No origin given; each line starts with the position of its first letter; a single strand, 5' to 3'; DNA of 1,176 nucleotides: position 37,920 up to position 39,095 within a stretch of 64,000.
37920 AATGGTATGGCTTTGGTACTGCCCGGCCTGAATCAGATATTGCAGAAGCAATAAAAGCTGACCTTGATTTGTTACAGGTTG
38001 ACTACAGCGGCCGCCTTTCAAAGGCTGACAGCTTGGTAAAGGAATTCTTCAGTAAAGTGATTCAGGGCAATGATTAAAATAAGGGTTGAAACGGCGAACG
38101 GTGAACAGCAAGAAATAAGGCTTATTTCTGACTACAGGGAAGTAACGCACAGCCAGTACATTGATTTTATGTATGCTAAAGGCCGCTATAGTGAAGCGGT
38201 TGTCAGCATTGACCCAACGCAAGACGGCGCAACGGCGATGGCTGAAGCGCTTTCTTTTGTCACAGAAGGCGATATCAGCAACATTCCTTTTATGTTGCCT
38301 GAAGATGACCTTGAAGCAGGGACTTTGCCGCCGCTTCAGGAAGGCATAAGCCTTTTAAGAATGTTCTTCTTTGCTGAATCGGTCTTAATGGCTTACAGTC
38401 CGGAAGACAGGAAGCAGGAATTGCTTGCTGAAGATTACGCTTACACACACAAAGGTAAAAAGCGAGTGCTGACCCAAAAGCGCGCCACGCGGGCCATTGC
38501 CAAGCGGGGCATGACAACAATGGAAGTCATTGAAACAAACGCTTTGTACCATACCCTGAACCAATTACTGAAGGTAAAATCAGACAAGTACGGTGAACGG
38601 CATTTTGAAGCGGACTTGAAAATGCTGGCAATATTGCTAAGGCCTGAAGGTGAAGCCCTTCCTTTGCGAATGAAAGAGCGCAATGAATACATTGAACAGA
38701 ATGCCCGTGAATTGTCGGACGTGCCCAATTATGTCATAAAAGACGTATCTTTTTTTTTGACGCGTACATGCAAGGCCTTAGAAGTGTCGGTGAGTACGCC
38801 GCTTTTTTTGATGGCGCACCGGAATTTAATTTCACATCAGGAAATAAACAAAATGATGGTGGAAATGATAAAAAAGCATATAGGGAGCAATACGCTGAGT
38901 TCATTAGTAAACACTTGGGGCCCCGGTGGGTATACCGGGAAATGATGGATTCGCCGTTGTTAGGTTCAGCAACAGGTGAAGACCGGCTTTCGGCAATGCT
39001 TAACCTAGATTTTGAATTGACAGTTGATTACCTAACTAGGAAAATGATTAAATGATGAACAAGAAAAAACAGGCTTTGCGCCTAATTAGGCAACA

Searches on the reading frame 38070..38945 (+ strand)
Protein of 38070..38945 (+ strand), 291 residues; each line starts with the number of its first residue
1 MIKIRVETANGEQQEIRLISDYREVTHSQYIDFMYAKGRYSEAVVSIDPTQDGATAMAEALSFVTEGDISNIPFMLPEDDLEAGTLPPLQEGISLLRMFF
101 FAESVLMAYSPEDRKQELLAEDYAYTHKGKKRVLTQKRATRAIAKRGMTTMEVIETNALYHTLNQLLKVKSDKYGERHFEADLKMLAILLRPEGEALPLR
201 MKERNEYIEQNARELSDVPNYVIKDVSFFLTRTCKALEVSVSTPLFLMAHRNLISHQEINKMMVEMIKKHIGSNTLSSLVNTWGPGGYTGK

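Call 57: search_protein_families(library=phrogs, proteins=[window:38070-38945:+], max_evalue=0.001)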
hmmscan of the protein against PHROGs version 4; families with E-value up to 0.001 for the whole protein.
window:38070-38945:+ (291 aa): 0 families

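Call 94: find_related_loci(query=A3, collection=viral_contigs, flank=10000)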
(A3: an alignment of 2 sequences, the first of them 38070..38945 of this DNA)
Query A3 (291 aa) in viral_contigs; peptide patterns used: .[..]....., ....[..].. (x = any residue, [..] = any of these).
34 stretches matched a pattern; 1 encode a relative of the query (tblastn E <= 1e-3); 1 distinct loci.
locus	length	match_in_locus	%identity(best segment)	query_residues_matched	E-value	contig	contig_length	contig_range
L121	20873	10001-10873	37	22-290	2e-61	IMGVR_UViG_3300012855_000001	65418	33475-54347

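Call 101: search_protein_families(library=pfam, proteins=[window:38070-38945:+], max_evalue=0.01)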
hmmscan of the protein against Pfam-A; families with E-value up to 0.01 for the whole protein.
window:38070-38945:+ (291 aa): 0 families
